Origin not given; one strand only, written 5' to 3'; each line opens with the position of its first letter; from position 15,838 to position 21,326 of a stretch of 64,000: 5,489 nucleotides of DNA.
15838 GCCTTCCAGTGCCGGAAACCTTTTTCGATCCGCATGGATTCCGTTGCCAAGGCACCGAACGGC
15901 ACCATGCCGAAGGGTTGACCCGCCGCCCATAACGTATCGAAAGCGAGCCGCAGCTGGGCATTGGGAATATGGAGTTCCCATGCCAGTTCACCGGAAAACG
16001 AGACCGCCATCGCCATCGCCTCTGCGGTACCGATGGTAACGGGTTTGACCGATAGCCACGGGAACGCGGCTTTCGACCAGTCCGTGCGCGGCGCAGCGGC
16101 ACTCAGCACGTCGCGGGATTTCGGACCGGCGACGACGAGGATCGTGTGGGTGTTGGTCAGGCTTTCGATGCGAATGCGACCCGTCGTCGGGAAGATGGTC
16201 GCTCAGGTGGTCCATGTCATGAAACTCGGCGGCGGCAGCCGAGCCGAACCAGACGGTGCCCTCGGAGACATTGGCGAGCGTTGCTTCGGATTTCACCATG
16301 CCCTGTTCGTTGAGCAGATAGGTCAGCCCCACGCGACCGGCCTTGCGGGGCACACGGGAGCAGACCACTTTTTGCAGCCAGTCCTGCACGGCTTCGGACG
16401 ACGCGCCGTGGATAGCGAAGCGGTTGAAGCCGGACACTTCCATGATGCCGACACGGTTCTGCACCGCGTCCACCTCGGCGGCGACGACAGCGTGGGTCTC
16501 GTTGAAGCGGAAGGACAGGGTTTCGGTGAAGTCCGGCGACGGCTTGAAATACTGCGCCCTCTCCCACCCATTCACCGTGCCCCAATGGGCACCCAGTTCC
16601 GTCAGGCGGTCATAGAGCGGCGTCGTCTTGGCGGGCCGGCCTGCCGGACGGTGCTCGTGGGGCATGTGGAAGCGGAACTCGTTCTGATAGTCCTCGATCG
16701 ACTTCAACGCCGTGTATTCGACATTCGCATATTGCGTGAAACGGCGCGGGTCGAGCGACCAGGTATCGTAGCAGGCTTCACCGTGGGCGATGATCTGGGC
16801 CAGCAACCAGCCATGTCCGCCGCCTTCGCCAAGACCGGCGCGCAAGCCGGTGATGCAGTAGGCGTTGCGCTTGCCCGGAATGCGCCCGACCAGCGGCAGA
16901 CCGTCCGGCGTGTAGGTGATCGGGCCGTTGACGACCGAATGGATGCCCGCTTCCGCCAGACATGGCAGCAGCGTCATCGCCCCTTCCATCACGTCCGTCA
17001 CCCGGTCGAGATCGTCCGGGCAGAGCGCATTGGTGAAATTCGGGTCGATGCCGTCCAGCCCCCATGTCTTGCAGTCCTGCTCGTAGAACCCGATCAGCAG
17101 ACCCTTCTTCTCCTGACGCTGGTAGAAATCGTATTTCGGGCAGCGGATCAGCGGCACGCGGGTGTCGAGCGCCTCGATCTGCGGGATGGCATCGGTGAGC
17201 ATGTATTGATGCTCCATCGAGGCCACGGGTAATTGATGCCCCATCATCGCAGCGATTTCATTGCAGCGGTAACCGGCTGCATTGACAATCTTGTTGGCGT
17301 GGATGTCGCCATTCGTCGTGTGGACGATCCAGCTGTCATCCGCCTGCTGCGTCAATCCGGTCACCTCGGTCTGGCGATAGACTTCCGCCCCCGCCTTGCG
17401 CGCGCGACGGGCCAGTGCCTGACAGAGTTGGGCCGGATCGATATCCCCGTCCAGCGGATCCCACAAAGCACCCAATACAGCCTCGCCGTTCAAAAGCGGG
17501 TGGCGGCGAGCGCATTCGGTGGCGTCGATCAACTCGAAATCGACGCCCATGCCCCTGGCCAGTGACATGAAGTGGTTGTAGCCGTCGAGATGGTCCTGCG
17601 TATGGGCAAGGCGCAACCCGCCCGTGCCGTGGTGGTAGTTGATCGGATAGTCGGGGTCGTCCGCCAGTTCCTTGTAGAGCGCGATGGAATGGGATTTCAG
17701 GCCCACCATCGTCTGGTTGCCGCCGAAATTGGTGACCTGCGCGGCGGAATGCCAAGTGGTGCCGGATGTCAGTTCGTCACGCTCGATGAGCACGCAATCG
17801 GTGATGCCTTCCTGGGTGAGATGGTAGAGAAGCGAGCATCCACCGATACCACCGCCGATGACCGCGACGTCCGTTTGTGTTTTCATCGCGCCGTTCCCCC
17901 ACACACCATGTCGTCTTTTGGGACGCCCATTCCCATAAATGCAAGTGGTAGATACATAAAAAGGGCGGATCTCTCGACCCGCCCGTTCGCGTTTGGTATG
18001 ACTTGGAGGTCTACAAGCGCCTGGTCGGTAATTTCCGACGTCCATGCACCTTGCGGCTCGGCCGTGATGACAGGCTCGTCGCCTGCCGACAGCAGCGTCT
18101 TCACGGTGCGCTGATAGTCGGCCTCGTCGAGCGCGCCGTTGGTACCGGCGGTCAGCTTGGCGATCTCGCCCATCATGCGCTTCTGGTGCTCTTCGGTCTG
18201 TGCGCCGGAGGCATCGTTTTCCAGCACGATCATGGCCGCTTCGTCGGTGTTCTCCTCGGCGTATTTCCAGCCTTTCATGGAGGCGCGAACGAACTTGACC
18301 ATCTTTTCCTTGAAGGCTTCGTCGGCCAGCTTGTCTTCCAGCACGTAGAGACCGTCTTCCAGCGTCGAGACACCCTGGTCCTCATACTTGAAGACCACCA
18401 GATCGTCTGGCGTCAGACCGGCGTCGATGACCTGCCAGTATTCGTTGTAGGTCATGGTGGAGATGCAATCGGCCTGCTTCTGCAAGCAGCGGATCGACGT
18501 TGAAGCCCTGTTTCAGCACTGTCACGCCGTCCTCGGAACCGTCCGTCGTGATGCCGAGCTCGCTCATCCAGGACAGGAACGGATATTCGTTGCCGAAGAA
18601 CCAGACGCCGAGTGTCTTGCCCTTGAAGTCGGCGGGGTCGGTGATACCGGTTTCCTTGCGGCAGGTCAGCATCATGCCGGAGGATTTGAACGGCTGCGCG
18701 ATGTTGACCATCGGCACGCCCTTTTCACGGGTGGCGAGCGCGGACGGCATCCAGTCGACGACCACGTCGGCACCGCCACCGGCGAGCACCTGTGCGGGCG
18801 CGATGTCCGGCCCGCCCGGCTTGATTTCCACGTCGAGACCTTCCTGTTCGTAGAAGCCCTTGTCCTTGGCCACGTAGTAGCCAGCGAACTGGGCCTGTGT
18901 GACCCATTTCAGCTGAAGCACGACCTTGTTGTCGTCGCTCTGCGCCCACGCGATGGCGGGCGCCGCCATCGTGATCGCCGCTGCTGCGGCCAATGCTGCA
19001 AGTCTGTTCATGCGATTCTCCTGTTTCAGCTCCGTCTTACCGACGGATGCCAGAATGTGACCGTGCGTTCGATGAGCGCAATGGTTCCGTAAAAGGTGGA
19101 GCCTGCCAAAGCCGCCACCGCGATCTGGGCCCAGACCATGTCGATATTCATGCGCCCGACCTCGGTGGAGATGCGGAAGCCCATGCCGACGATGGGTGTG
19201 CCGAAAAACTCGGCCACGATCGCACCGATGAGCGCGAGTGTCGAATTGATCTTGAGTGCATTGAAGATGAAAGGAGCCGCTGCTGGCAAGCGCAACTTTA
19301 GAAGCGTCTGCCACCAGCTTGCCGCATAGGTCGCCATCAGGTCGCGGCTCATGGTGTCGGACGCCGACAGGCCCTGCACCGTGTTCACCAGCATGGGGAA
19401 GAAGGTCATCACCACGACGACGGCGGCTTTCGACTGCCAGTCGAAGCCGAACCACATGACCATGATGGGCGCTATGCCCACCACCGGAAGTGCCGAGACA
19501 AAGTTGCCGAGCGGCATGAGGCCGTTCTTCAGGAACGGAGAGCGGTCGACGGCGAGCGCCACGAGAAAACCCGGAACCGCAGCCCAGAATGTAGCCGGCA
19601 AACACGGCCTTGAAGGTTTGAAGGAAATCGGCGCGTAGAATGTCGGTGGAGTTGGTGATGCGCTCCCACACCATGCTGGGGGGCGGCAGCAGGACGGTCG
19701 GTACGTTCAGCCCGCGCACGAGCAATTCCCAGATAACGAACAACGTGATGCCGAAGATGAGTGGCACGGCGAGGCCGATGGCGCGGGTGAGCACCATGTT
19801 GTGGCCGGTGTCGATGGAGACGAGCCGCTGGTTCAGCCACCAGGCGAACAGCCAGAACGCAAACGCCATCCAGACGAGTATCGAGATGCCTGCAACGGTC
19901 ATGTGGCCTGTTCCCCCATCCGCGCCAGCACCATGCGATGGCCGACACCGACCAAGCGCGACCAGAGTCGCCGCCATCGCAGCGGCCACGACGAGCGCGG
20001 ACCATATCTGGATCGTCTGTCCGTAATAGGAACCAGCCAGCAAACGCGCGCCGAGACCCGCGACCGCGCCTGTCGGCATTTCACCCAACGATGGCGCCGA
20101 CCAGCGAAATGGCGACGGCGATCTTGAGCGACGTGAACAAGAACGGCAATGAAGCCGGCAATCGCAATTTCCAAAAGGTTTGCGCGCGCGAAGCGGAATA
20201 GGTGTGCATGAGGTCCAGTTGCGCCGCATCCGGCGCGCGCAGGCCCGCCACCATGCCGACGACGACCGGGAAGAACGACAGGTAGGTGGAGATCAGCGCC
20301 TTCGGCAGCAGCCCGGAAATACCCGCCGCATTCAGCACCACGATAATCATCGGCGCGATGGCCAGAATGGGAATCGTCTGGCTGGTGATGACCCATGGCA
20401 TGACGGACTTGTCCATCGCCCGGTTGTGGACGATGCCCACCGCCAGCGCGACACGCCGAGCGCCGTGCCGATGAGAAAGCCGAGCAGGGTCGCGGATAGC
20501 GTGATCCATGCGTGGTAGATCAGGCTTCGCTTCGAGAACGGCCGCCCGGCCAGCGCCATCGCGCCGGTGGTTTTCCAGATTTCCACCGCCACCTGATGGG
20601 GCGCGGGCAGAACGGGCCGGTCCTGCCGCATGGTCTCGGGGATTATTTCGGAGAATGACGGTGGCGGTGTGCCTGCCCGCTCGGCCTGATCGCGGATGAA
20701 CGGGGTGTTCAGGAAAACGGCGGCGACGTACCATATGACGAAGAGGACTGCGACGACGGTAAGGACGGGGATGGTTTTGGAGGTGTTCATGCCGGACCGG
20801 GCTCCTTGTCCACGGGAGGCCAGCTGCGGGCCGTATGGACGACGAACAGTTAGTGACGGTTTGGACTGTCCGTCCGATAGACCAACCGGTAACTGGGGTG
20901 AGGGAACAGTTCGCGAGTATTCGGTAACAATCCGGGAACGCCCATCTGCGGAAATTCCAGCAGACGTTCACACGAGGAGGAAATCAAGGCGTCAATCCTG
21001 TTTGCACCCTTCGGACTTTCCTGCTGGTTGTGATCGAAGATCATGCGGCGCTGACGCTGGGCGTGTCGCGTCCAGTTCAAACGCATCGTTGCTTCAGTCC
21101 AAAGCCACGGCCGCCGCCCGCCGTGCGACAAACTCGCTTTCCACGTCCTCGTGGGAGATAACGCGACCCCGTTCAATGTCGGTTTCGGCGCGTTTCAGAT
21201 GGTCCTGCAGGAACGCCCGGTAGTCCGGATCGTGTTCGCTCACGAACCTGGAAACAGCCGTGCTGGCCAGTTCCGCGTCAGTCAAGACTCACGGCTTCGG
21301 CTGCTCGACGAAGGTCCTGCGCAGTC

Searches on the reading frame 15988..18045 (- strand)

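Call 109: search_protein_families(library=pfam, proteins=[window:15988-18045:-], max_evalue=0.001)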
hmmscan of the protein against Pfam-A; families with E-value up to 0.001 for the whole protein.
window:15988-18045:- (685 aa): 9 families
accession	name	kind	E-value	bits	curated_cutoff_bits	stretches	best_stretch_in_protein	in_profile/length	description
PF01266.30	DAO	-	2.5e-63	215.2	27.9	1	59-417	1-352/353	FAD dependent oxidoreductase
PF01571.26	GCV_T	-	3.3e-22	79.4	25.6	1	477-622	1-128/255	Aminomethyltransferase folate-binding domain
PF16350.10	FAO_M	-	4.3e-13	49.7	27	1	421-474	1-55/56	FAD dependent oxidoreductase central domain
PF07992.20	Pyr_redox_2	-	7e-06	26.1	26.1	0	206-285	184-260/291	Pyridine nucleotide-disulphide oxidoreductase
PF01494.25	FAD_binding_3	-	3.5e-05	23.6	22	0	57-97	1-40/349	FAD binding domain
PF00890.30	FAD_binding_2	-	4.4e-05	23.3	20.4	1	59-236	1-173/414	FAD binding domain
PF13454.12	NAD_binding_9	-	5.9e-05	23.5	21.8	0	61-102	1-45/155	FAD-NAD(P)-binding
PF13738.12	Pyr_redox_3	-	7.3e-05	22.6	30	0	211-270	87-146/305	Pyridine nucleotide-disulphide oxidoreductase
PF13450.12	NAD_binding_8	-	0.00029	21.5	21.9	1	62-96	1-34/68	NAD(P)-binding Rossmann-like domain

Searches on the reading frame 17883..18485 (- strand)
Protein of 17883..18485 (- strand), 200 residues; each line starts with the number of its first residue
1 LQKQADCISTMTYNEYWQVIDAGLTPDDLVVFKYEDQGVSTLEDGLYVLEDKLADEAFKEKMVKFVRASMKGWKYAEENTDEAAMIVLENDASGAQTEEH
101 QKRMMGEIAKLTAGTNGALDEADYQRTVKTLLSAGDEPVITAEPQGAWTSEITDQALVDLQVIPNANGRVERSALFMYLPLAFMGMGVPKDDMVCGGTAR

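Call 109: search_protein_families(library=pfam, proteins=[window:17883-18485:-], max_evalue=0.001)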
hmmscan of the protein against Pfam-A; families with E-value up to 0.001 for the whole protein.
window:17883-18485:- (200 aa): 1 family
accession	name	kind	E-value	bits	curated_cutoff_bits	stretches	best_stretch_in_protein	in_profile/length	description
PF09084.16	NMT1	-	3.7e-07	30.7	20.5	1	1-83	137-216/216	NMT1/THI5 like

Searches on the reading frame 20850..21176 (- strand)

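Call 73: search_protein_families(library=pfam, proteins=[window:20850-21176:-], max_evalue=0.1)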
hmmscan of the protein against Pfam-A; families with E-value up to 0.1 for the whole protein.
window:20850-21176:- (108 aa): 1 family
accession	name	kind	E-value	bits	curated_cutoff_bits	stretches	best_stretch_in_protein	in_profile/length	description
PF05016.21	ParE_toxin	-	9.5e-09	36.2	23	1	34-103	2-72/89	ParE toxin of type II toxin-antitoxin system, parDE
